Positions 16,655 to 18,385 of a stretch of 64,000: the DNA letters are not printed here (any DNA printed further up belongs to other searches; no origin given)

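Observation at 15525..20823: Tandem triplication of HdrD/GlpC-like CCG-domain Fe-S proteins upstream of an acyl-CoA dehydrogenase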

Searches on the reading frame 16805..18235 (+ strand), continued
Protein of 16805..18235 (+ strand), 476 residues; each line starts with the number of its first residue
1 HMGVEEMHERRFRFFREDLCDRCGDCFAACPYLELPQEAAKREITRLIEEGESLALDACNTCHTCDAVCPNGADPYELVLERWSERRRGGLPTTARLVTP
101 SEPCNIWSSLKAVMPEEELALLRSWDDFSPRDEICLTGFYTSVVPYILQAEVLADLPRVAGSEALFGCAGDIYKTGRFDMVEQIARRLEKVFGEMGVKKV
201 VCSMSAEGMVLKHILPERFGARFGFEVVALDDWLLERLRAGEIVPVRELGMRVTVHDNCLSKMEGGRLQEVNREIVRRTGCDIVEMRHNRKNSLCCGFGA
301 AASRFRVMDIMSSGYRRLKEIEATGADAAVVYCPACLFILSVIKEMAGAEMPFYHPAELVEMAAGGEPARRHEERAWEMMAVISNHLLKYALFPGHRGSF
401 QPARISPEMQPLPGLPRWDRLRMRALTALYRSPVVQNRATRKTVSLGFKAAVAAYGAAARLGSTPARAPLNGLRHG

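Call 62: fold_search(model_id=the predicted structure, library=pdb)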
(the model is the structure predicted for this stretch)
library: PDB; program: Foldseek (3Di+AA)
matches with E <= 10: 718; with E <= 0.001: 8
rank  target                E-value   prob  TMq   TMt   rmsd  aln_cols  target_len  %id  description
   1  9ojn                  1.1e-08  1.00  0.51  0.34  11.8       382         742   17  Structure of Mycobacterium smegmatis EtfD (released 2025-05-21)
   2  8rwn_B                3.8e-06  1.00  0.38  0.61   5.3       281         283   22  CryoEM structure of the Hdr(ABC)2 subunits of the Elp-Hdr complex of Methanothermobacter marburgensis (released 2025-05-14)
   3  8rvu_B                1.1e-05  1.00  0.39  0.61   5.5       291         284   22  CryoEM structure of the Elp-Hdr complex of Methanothermobacter marburgensis state 2 (composite structure) (released 2025-05-14)
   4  8rvy_b                2.1e-05  1.00  0.38  0.60   5.4       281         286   22  CryoEM structure of the Elp-Hdr complex of Methanothermobacter marburgensis state 1 (composite structure) (released 2025-05-14)
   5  9a6l_A                2.4e-05  1.00  0.38  0.69   4.4       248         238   18  Integrative model of LUTA-LUTB by crosslinking MS and deep learning (released 2024-09-18)
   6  8rvy_B                2.7e-05  1.00  0.38  0.60   5.3       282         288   22  CryoEM structure of the Elp-Hdr complex of Methanothermobacter marburgensis state 1 (composite structure) (released 2025-05-14)
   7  5odc_B                4.3e-05  1.00  0.36  0.55   6.0       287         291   19  Heterodisulfide reductase / [NiFe]-hydrogenase complex from Methanothermococcus thermolithotrophicus at 2.3 A resoluti (released 2017-08-30)
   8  7bkb_B                9.2e-05  1.00  0.37  0.55   7.2       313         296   17  Formate dehydrogenase - heterodisulfide reductase - formylmethanofuran dehydrogenase complex from Methanospirillum hun (released 2021-09-29)
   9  2dx7_A                1.8e-03  1.00  0.25  0.44   8.2       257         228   13  Crystal structure of Pyrococcus horikoshii OT3 aspartate racemase complex with citric acid (released 2007-08-28)
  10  5evc_B                3.2e-03  1.00  0.25  0.41   7.9       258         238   11  Crystal structure of putative aspartate racemase from Salmonella Typhimurium complexed with sulfate and potassium (released 2015-12-02)
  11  3s81_B                3.2e-03  1.00  0.25  0.39   7.9       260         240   11  Crystal Structure of Putative Aspartate Racemase from Salmonella Typhimurium (released 2011-06-15)
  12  1jfl_A                3.2e-03  1.00  0.22  0.38   9.2       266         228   12  CRYSTAL STRUCTURE DETERMINATION OF ASPARTATE RACEMASE FROM AN ARCHAEA (released 2002-06-05)
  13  3s81_A                3.9e-03  1.00  0.25  0.41   7.8       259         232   12  Crystal Structure of Putative Aspartate Racemase from Salmonella Typhimurium (released 2011-06-15)
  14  5ell_A                3.9e-03  0.99  0.25  0.40   8.4       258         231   14  Crystal structure of L-aspartate/glutamate-specific racemase from Escherichia coli (released 2015-11-18)
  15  3s7z_B                4.5e-03  1.00  0.26  0.43   7.6       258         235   11  Crystal Structure of Putative Aspartate Racemase from Salmonella Typhimurium Complexed with Succinate (released 2011-10-05)
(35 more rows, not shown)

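Call 64: list_cluster_members(proteins=[P0121, P0001, P0241])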
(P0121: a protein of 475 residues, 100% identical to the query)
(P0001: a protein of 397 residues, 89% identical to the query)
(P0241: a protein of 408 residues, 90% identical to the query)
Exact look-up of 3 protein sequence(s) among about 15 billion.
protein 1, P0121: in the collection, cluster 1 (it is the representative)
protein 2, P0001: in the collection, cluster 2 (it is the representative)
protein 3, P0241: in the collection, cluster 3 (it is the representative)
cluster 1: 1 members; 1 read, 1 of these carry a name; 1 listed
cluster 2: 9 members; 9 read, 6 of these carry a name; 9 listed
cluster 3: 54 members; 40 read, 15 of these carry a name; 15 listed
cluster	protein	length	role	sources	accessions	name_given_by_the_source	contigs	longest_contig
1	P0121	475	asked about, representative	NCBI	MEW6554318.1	MAG: (Fe-S)-binding protein [Actinomycetota bacterium]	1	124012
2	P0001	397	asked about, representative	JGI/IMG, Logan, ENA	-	-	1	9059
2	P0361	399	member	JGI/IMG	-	Fe-S oxidoreductase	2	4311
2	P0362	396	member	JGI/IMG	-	Fe-S oxidoreductase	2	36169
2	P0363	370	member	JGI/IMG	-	Fe-S oxidoreductase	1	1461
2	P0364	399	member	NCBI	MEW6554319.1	MAG: (Fe-S)-binding protein [Actinomycetota bacterium]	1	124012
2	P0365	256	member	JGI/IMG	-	Fe-S oxidoreductase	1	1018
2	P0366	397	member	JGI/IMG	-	Fe-S oxidoreductase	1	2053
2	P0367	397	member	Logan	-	-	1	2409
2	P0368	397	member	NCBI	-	-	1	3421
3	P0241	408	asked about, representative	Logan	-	-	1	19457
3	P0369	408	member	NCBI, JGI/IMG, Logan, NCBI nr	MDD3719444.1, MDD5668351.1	MAG: (Fe-S)-binding protein [Actinomycetota bacterium] | (Fe-S)-binding protein [Actinomycetota bacterium]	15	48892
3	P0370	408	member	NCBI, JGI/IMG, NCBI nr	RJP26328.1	MAG: (Fe-S)-binding protein [Actinobacteria bacterium] | Fe-S oxidoreductase | MAG: (Fe-S)-binding protein [Actinomycetota bacterium]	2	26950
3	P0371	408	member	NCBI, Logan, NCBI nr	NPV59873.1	MAG: (Fe-S)-binding protein [Actinobacteria bacterium] | (Fe-S)-binding protein [Actinomycetota bacterium]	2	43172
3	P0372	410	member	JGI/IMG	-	Fe-S oxidoreductase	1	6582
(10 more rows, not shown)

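Call 68: search_protein_families(library=pfam, proteins=[L016:17767-18882:-], max_evalue=0.001)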
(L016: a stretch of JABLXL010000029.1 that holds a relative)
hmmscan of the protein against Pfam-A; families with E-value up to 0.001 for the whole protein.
L016:17767-18882:- (372 aa): 2 families
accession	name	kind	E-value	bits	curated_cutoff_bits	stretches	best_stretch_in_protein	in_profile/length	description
PF01266.30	DAO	-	2.9e-07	30.8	27.9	1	91-268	151-318/353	FAD dependent oxidoreductase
PF01494.25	FAD_binding_3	-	5.9e-05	22.9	22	1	89-298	100-308/349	FAD binding domain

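Call 72: search_protein_representatives(alignment_id=A2)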
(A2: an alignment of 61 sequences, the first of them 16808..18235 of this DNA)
Query: 61 sequences, 470 profile positions. Proteins with E-value up to 0.001 (for the whole library): 5927; up to 1e-10: 2083; up to 1e-30: 130. The best 150 are listed.
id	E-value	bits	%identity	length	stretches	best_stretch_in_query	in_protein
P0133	9.4e-233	789.3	-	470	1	3-466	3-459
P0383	2.5e-203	692.3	-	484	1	3-464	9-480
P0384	1.1e-167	574.8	-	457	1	4-459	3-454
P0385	2.8e-156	537.2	-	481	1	5-465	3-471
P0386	1.5e-146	505.1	-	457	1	4-406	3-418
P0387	5.7e-144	496.6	-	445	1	4-453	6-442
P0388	5.0e-130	450.6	-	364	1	111-462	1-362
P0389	1.5e-129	449.0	-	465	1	3-439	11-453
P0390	7.4e-119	413.8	-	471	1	14-448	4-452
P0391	1.3e-116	406.3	-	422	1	7-393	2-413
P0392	1.5e-115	402.9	-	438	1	9-409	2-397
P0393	1.1e-104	367.0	-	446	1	9-395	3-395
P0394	2.9e-103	362.3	-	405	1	3-382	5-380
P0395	5.5e-103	361.4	-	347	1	134-464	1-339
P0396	8.1e-102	357.6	-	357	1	82-432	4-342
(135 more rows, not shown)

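Call 79: search_protein_families(library=pfam, proteins=[L020:929-3334:-, L025:16572-18002:-, L015:15518-15808:-], max_evalue=0.001)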
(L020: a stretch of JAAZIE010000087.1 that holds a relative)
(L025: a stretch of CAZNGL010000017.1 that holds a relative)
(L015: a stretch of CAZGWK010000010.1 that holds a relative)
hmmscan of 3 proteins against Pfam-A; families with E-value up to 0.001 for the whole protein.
L020:929-3334:- (801 aa): 5 families
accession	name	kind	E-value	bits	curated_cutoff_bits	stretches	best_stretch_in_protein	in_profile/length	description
PF00122.25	E1-E2_ATPase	-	4.3e-60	202.8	28.1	1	293-470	2-179/181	E1-E2 ATPase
PF00702.32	Hydrolase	-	8.3e-38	131.1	26.4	1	488-705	1-191/191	haloacid dehalogenase-like hydrolase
PF00403.32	HMA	-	1.7e-35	121.6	24.8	2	15-75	1-61/62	Heavy-metal-associated domain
PF13344.12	Hydrolase_6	-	0.00047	20.6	27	0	616-671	7-65/101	Haloacid dehalogenase-like hydrolase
PF12710.13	HAD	-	0.00094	20.1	27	0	622-701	84-188/189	haloacid dehalogenase-like hydrolase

L025:16572-18002:- (476 aa): 5 families
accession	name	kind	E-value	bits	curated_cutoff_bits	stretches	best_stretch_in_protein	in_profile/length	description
PF13607.11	Succ_CoA_lig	-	3.4e-45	153.6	27.4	1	167-304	1-138/138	Succinyl-CoA ligase like flavodoxin domain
PF13380.12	CoA_binding_2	-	7.6e-16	59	22.8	1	28-150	3-113/116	CoA binding domain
PF19045.5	Ligase_CoA_2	-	1.2e-07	32.3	23.7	1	315-396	1-79/162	Ligase-CoA domain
PF02629.25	CoA_binding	-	0.0005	21.2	22.3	1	63-115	43-97/97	CoA binding domain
PF00549.24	Ligase_CoA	-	0.0008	20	24.5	0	342-428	7-88/128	CoA-ligase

L015:15518-15808:- (96 aa): 13 families
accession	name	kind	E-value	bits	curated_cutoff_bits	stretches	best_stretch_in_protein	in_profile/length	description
PF00037.32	Fer4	-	2.6e-12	46.5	21.1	2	29-46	4-21/24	4Fe-4S binding domain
PF12838.12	Fer4_7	-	6.3e-12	46.2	27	2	27-46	32-51/52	4Fe-4S dicluster domain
PF12837.12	Fer4_6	-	3e-11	43.1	25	2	30-47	6-23/24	4Fe-4S binding domain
PF14697.11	Fer4_21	-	8.8e-11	42.2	35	1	22-46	30-55/59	4Fe-4S dicluster domain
PF13187.11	Fer4_9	-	6.1e-10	39.4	27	1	32-80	1-52/52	4Fe-4S dicluster domain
PF12797.12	Fer4_2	-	6.7e-10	38.7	24.5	1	27-44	4-21/22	4Fe-4S binding domain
PF13237.11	Fer4_10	-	2.7e-08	34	25.5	1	27-75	3-52/53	4Fe-4S dicluster domain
PF13183.11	Fer4_8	-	3.1e-08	34.5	27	1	31-46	52-67/68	4Fe-4S dicluster domain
PF25160.1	LdpA_Fe-S-bd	-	5.2e-08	33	27.6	1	26-49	21-44/49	LdpA Fe-S cluster-binding domain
PF12800.12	Fer4_4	-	1.5e-07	31.5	24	1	31-46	2-17/17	4Fe-4S binding domain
PF13484.11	Fer4_16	-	2.3e-06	28.7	30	0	28-45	48-65/66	4Fe-4S double cluster binding domain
PF12798.12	Fer4_3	-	5.7e-06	27.2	27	0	33-46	1-14/15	4Fe-4S binding domain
PF13534.11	Fer4_17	-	3.4e-05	24.8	22.2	0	31-47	44-60/61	4Fe-4S dicluster domain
